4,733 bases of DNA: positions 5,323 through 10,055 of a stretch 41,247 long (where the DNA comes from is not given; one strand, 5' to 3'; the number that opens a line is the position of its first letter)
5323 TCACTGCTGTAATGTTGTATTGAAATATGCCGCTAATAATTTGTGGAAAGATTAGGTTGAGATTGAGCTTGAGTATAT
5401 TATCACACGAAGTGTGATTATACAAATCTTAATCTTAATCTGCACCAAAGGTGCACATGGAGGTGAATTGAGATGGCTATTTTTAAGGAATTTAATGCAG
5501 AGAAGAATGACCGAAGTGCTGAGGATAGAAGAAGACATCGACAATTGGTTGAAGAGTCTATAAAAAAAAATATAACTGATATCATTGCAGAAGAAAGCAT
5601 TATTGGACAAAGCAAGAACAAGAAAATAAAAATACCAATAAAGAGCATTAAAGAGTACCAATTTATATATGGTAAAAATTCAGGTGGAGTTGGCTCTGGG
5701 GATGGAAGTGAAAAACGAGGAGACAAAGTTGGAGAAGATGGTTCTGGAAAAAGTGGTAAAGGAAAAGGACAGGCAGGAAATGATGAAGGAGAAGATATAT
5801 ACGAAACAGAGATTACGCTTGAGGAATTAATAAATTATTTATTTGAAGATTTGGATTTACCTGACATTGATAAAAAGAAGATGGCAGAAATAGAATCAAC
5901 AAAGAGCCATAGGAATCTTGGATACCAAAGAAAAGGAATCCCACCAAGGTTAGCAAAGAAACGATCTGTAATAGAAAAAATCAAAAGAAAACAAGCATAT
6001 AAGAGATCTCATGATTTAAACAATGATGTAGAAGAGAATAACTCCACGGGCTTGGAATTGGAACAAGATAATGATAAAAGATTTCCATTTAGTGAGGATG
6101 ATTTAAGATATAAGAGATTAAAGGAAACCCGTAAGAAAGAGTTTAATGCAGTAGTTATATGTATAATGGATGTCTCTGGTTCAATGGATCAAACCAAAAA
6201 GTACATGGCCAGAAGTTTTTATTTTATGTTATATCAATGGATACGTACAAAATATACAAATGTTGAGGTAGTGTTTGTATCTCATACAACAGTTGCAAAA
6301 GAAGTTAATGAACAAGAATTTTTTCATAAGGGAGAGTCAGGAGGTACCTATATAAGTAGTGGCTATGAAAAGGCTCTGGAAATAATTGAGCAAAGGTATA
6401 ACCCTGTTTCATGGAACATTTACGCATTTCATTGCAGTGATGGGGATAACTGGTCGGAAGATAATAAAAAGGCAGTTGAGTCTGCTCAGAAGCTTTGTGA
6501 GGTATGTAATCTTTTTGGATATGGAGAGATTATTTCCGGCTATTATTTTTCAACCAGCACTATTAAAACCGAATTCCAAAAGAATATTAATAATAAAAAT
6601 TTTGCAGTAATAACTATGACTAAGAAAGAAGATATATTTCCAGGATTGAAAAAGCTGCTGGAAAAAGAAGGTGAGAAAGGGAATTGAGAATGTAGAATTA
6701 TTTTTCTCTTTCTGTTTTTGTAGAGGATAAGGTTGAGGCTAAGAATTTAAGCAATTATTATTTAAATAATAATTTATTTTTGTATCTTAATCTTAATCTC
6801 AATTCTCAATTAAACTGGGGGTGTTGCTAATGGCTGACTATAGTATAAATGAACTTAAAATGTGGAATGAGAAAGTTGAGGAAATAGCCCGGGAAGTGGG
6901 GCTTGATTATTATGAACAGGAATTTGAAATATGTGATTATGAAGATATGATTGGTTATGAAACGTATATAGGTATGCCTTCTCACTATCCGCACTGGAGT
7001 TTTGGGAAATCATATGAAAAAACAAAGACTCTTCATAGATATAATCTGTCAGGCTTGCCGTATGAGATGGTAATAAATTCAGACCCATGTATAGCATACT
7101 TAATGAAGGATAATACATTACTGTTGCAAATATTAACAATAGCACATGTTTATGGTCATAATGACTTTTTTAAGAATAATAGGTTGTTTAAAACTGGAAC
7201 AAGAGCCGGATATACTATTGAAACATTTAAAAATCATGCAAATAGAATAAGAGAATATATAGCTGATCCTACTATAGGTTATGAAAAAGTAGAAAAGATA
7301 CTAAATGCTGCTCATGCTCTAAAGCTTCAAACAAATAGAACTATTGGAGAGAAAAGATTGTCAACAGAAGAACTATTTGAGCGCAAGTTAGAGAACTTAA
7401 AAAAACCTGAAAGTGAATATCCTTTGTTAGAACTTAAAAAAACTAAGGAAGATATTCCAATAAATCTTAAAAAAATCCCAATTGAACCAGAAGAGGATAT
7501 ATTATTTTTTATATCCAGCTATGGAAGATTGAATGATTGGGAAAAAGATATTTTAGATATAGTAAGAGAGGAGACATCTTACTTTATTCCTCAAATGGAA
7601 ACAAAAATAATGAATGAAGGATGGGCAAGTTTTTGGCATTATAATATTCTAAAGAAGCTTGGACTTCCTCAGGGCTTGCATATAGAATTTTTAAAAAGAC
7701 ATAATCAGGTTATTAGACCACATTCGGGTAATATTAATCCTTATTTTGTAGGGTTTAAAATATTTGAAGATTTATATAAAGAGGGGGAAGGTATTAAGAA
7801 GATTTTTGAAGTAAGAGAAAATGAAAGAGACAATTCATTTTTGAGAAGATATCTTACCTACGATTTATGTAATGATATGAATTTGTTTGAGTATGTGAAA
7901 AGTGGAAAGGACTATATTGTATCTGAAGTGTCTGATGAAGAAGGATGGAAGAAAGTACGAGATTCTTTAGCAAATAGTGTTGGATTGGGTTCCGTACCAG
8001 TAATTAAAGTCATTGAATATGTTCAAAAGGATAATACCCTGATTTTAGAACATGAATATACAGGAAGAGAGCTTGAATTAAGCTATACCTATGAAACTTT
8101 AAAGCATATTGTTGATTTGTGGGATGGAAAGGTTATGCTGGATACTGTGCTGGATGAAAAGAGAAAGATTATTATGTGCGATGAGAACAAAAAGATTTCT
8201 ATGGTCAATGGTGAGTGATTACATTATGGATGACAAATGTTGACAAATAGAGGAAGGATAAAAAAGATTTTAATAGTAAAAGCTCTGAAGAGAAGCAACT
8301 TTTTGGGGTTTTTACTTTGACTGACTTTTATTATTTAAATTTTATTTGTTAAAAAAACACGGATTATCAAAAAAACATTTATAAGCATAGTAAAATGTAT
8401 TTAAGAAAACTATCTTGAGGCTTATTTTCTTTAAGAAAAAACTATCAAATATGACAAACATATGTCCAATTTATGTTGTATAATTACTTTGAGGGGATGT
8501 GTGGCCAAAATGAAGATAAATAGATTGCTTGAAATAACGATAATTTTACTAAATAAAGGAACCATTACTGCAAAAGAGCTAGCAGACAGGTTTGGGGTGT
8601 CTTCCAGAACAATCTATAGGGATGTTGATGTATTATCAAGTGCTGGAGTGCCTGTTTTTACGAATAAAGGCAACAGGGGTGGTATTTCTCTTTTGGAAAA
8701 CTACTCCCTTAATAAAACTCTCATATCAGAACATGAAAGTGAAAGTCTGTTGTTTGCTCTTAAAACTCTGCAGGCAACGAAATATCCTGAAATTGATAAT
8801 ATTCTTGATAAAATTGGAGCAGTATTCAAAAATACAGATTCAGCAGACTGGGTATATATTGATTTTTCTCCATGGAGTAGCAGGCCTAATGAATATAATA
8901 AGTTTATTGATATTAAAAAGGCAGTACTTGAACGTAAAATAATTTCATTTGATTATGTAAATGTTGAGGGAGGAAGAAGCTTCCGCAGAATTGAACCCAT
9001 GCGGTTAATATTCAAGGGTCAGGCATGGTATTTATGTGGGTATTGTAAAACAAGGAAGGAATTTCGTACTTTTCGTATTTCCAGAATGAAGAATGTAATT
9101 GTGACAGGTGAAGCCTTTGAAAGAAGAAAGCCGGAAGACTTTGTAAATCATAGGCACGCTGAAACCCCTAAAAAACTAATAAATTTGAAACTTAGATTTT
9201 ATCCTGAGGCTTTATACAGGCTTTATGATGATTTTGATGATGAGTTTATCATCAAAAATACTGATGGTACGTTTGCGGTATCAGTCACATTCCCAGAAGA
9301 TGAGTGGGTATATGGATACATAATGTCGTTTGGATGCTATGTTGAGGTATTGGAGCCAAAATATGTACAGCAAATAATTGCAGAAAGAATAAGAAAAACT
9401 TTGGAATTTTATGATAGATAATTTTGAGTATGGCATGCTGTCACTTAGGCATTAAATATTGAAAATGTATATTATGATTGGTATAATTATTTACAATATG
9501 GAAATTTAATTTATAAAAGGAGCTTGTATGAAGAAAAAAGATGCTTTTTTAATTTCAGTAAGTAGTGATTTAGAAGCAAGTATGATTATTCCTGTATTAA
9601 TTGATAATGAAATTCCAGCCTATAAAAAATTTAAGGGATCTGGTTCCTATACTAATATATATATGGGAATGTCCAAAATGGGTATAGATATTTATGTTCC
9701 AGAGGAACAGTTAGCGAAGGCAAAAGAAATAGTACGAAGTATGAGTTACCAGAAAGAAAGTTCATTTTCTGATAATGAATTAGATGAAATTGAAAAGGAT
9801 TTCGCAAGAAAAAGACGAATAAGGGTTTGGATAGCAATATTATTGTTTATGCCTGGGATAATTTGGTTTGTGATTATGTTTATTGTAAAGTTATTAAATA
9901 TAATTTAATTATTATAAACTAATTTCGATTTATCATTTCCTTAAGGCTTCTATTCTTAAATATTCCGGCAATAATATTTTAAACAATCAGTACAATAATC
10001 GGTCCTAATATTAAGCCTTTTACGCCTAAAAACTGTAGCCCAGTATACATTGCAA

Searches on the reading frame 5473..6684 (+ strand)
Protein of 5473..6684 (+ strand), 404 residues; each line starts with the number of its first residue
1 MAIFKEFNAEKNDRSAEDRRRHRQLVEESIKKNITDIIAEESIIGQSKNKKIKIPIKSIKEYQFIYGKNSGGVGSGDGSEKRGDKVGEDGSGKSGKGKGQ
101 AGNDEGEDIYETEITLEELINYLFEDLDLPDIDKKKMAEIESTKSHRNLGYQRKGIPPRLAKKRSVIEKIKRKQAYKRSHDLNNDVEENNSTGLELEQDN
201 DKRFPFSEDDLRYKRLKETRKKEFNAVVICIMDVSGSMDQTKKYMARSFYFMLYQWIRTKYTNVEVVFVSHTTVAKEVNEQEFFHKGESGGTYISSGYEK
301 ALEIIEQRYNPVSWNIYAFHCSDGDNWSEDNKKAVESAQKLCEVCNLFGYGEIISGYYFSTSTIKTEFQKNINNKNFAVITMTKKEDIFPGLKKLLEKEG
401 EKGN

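Call 24: search_protein_families(library=padloc, proteins=[window:5473-6684:+], max_evalue=0.001)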
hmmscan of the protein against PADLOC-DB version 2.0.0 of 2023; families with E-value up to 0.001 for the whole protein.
window:5473-6684:+ (404 aa): 0 families

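Call 70: search_protein_families(library=pfam, proteins=[window:5473-6684:+], max_evalue=0.00001)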
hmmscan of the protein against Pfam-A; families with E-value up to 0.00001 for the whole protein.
window:5473-6684:+ (404 aa): 1 family
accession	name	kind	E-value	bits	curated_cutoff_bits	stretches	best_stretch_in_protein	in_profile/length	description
PF04285.18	DUF444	-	1e-140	470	27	1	4-399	2-418/418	Protein of unknown function (DUF444)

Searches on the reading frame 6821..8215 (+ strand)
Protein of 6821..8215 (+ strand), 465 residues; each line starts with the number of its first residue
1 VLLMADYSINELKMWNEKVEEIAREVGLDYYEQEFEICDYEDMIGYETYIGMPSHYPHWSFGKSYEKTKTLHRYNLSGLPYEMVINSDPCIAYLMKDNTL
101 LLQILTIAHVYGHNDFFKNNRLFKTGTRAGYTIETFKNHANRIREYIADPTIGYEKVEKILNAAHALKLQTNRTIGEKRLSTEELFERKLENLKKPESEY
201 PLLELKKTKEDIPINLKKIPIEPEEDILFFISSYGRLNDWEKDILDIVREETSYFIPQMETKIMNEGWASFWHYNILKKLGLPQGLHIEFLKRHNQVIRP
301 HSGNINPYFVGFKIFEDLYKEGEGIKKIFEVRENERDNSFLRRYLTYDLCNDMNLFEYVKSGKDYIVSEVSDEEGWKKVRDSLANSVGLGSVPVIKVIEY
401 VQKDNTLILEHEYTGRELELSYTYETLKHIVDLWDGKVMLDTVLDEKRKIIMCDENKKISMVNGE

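Call 24: search_protein_families(library=padloc, proteins=[window:6821-8215:+], max_evalue=0.001)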
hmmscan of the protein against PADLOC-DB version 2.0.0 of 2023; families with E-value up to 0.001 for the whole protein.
window:6821-8215:+ (465 aa): 0 families

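Call 70: search_protein_families(library=pfam, proteins=[window:6821-8215:+], max_evalue=0.00001)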
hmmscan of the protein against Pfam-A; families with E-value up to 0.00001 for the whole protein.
window:6821-8215:+ (465 aa): 2 families
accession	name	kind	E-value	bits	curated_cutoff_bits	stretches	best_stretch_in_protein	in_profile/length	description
PF04293.20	SpoVR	-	1.2e-144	482.4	27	1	6-390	1-405/407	SpoVR like protein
PF24755.2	SpoVR_C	-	2.1e-10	40.9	27.6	1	393-443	1-53/55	SpoVR-like C-terminal domain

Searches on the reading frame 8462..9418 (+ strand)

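Call 70: search_protein_families(library=pfam, proteins=[window:8462-9418:+], max_evalue=0.00001)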
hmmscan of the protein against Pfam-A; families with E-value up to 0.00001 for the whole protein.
window:8462-9418:+ (319 aa): 4 families
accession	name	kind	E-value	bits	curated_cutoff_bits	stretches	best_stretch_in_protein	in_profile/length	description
PF13280.12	WYL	-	8.7e-20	70.9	21.8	1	150-212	5-68/70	WYL domain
PF25583.1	WCX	-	1.4e-14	54.6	23.9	1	240-314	3-76/76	WCX domain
PF08279.18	HTH_11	-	7.7e-14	51.8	25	1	21-71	1-52/55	HTH domain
PF19187.6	HTH_PafC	-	2.3e-08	34.3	32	1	18-117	2-112/115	PafC helix-turn-helix domain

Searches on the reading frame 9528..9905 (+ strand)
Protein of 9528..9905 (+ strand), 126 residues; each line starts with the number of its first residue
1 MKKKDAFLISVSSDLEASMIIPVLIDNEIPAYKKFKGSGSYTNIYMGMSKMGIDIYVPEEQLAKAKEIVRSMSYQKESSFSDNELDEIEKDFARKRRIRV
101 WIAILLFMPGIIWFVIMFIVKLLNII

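Call 78: search_protein_families(library=pfam, proteins=[window:9528-9905:+], max_evalue=0.0001)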
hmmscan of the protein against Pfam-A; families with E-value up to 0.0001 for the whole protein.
window:9528-9905:+ (126 aa): 1 family
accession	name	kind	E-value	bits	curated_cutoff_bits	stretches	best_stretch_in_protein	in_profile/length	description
PF09413.15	DUF2007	-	5.7e-06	26.8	25.7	1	8-72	4-65/66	Putative prokaryotic signal transducing protein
